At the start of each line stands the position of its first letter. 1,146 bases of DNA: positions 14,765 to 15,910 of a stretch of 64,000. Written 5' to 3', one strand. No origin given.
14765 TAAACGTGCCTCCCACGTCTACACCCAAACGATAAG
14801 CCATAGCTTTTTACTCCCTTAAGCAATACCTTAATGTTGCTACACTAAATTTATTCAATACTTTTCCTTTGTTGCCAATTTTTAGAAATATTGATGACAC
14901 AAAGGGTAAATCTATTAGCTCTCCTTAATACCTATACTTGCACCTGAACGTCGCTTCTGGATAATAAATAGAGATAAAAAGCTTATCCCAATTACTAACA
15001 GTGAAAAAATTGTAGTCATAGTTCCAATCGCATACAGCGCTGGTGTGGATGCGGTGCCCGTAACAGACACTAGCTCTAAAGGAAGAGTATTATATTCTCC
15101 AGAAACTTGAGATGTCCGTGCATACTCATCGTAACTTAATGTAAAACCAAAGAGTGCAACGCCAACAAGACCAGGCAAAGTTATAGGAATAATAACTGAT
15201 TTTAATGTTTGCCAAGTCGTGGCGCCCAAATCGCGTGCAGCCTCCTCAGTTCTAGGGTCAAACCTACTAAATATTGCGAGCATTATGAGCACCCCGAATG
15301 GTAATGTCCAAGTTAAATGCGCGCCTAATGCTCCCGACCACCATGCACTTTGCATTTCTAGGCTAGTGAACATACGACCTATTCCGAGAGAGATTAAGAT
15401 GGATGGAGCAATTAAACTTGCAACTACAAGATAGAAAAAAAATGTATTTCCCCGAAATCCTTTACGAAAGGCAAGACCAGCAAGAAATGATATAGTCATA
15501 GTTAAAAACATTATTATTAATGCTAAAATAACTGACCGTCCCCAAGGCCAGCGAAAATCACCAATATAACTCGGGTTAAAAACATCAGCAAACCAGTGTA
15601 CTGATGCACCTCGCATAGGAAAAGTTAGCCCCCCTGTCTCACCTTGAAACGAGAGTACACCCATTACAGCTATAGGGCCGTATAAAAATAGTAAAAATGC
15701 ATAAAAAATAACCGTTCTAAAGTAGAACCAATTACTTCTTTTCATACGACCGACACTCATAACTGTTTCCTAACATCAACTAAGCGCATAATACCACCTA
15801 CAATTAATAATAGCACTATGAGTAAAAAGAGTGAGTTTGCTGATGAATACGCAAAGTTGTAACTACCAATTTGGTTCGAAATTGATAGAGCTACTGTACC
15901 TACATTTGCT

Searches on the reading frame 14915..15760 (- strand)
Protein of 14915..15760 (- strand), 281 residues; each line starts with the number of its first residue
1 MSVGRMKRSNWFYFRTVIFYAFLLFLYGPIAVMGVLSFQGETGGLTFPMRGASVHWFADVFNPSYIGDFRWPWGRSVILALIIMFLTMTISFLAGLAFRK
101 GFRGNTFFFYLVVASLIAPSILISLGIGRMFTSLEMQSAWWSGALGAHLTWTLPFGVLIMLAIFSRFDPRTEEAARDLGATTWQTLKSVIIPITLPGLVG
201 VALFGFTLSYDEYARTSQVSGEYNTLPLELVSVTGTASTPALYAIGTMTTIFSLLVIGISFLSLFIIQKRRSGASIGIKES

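Call 36: search_protein_families(library=pfam, proteins=[window:14915-15760:-], max_evalue=0.0001)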
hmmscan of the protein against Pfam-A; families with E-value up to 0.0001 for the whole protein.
window:14915-15760:- (281 aa): 1 family
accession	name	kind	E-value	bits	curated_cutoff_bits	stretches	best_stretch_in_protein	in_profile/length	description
PF00528.27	BPD_transp_1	-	3e-08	34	26.4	1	89-270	3-181/184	Binding-protein-dependent transport system inner membrane component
